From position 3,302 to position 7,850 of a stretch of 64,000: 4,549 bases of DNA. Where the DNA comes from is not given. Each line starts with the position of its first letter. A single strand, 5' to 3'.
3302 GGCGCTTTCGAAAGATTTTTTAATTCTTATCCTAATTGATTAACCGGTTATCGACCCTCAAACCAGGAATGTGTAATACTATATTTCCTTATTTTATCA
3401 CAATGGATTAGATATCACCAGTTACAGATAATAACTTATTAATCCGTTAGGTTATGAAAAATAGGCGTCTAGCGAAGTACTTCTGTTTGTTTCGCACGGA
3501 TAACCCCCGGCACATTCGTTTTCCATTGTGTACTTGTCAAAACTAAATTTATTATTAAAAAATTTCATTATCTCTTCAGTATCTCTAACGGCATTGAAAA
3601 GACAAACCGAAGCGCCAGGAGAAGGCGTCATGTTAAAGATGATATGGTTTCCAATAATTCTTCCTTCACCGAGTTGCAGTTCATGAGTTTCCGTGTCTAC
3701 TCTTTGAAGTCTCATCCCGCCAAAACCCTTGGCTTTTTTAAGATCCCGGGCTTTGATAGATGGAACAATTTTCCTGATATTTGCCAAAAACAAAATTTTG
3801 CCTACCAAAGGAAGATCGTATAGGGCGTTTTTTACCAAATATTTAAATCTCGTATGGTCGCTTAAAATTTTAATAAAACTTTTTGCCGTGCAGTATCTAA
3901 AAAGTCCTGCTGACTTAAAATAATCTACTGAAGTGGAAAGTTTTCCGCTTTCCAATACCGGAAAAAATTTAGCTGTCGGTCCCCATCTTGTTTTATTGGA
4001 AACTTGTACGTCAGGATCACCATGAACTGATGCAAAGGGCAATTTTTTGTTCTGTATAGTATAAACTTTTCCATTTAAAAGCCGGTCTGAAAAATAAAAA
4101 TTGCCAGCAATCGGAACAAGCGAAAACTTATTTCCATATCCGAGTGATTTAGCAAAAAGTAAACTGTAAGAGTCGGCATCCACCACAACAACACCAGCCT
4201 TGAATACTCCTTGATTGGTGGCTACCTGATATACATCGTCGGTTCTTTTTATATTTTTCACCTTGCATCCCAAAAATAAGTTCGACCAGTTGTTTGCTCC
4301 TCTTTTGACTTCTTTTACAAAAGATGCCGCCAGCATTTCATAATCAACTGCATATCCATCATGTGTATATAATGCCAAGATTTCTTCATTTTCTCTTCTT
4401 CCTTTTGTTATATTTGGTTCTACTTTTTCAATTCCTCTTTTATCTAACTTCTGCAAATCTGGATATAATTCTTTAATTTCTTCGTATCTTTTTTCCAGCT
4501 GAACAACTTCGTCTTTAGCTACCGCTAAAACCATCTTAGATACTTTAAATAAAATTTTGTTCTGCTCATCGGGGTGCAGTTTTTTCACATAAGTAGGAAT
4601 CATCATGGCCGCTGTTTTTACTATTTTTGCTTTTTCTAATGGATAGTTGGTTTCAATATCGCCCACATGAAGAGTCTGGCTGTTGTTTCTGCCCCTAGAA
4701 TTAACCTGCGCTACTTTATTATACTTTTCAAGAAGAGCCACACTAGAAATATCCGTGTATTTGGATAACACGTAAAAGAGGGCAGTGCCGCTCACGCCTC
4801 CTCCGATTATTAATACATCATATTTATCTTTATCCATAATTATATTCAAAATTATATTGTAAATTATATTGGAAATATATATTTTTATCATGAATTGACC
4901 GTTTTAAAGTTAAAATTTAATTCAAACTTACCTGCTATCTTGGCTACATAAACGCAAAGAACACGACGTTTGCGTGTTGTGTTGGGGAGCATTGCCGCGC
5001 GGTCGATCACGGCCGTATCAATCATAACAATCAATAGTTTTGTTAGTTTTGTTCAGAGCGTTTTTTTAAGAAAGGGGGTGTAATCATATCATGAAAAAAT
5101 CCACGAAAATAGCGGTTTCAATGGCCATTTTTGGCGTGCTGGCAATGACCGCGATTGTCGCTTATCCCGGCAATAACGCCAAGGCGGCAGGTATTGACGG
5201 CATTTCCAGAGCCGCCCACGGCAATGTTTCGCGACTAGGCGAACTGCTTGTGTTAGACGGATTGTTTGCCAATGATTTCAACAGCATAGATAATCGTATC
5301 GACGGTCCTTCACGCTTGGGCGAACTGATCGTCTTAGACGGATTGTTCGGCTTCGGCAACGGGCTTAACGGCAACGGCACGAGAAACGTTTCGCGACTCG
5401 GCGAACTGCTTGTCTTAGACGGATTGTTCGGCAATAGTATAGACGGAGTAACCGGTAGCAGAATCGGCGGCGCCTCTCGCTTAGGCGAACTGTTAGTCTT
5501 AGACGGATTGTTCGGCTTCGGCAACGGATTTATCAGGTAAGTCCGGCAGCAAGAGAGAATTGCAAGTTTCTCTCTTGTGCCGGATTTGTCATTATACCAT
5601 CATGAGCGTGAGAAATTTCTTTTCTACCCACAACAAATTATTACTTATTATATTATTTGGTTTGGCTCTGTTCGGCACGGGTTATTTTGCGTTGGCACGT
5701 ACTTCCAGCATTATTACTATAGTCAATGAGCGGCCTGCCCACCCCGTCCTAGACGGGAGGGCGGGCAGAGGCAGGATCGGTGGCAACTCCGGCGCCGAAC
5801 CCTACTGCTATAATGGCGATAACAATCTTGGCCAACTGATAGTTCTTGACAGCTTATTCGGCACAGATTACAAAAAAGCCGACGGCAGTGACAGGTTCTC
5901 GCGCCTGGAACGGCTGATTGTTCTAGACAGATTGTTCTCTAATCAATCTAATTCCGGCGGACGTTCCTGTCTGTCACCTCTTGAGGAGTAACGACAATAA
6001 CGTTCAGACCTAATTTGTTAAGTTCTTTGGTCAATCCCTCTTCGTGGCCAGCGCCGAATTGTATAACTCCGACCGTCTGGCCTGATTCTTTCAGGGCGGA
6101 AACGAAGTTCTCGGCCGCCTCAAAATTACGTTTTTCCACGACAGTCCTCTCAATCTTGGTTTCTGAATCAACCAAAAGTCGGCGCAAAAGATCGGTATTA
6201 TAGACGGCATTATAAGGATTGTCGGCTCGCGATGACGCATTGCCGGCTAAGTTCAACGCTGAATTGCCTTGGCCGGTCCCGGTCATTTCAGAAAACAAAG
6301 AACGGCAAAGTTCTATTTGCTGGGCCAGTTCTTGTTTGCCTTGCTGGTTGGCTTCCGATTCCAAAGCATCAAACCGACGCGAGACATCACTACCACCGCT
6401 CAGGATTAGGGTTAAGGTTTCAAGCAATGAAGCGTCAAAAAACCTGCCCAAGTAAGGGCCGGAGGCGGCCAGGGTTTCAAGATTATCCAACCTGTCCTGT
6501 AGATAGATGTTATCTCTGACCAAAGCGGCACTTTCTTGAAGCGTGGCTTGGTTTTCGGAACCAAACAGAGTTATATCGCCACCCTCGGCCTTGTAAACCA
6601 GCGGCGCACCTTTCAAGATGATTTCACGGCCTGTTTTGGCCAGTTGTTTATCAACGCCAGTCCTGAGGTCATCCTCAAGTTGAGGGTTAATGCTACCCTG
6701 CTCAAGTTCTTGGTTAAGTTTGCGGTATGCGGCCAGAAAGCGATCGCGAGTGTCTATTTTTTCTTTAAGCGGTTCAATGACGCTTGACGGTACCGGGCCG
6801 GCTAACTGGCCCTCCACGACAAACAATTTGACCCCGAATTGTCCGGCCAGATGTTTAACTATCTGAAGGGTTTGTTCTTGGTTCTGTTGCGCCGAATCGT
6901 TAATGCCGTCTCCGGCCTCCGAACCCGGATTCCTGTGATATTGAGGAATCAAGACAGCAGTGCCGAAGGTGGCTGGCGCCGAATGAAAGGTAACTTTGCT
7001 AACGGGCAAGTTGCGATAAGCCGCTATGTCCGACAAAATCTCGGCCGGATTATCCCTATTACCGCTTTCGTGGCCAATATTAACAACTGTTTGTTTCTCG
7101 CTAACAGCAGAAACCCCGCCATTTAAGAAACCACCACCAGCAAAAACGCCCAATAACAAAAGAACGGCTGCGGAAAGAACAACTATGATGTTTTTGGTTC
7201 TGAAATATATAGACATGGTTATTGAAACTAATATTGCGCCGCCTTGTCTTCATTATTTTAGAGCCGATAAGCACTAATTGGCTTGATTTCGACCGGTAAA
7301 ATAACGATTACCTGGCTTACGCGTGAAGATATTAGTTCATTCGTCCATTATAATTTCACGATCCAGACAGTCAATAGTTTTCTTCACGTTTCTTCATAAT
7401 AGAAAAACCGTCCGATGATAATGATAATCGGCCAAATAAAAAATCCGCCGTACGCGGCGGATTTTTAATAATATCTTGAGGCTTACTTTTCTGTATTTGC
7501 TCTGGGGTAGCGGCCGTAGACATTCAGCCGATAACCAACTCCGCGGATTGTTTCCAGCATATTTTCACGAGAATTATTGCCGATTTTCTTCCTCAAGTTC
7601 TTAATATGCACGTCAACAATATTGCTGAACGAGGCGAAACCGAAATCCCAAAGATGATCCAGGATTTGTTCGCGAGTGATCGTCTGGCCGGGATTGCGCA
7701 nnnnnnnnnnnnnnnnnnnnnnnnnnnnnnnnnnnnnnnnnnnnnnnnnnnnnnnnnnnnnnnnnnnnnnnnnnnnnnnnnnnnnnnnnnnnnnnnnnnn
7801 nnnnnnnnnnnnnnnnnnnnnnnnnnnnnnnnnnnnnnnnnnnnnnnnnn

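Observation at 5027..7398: GC-elevated ~2.3 kb island encoding two paralogous secreted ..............-repeat proteins and a ChaN/Tiki-like exported protein, bounded by imperfect direct repeats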

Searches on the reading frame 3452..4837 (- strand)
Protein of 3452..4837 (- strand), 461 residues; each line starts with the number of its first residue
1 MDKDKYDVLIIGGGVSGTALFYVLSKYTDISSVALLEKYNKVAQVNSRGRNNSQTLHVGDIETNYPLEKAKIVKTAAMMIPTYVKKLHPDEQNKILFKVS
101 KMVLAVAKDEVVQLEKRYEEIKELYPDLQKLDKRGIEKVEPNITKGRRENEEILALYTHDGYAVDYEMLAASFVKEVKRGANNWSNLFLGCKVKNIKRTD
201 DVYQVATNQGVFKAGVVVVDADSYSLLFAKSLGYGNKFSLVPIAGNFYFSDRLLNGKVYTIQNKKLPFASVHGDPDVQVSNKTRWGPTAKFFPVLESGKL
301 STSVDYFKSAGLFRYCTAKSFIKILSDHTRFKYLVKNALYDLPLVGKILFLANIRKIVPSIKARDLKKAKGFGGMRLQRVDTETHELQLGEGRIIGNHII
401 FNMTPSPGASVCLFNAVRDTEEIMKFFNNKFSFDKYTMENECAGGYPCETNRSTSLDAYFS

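Call 57: find_related_loci(query=window:3452-4837:-, collection=metagenome_contigs, flank=8000)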
Query window:3452-4837:- (461 aa) in metagenome_contigs; peptide patterns used: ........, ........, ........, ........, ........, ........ (x = any residue, [..] = any of these).
130 stretches matched a pattern; 30 encode a relative of the query (tblastn E <= 1e-3); 30 distinct loci.
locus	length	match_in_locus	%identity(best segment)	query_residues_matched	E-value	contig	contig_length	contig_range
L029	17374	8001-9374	82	4-461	0e+0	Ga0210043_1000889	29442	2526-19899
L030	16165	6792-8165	82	4-461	0e+0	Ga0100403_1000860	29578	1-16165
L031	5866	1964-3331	81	4-459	0e+0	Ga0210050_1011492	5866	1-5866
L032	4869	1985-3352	82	6-461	0e+0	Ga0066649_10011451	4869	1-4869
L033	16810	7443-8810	82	6-461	0e+0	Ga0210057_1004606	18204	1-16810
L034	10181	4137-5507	81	5-461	0e+0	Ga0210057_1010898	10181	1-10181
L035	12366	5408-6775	81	6-461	0e+0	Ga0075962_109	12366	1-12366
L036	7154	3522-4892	81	5-461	0e+0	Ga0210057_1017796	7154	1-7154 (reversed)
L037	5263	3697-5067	81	5-461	0e+0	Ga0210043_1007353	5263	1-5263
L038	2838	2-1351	80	12-461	0e+0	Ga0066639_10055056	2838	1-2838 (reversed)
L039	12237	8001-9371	77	5-461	0e+0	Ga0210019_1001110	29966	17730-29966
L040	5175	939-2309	77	5-461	0e+0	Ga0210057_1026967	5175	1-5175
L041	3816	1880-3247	73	6-461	0e+0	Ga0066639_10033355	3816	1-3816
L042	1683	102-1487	63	2-461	0e+0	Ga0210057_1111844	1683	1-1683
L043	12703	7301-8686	64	2-461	0e+0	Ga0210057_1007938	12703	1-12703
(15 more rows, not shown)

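Call 73: search_protein_families(library=pfam, proteins=[window:3452-4837:-], max_evalue=0.001)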
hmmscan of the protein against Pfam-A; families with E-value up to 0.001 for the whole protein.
window:3452-4837:- (461 aa): 2 families
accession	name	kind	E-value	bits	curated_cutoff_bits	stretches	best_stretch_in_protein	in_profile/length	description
PF06039.21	Mqo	-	1e-21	77.5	27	1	5-417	2-438/489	Malate:quinone oxidoreductase (Mqo)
PF01266.30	DAO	-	2.8e-17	63.7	27.9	1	7-253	1-234/353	FAD dependent oxidoreductase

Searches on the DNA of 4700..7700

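Call 63: search_rna_families(source=window, start=4700, end=7700, threshold=evalue, max_evalue=1)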
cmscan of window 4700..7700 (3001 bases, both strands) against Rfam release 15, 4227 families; matches with E-value up to 1: 6.
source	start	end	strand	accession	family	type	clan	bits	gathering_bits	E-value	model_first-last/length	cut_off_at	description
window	7436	7543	-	RF00106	RNAI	Gene; antisense;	-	28.4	47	0.015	1-102/102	no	RNAI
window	7391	7473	+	RF02075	STnc230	Gene; sRNA;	-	25.7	50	0.84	1-83/83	no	Enterobacterial sRNA STnc230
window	7395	7470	+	RF01859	Phe_leader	Cis-reg; leader;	-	24.5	55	0.46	1-125/125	no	Phenylalanine leader peptide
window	7435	7489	-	RF01859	Phe_leader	Cis-reg; leader;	-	24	55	0.57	1-125/125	no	Phenylalanine leader peptide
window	7373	7469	+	RF00106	RNAI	Gene; antisense;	-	21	47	0.8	1-102/102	no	RNAI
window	7396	7484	+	RF02621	BSnc120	Gene; sRNA;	-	20.5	114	0.29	1-88/88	no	Brucella sRNA 120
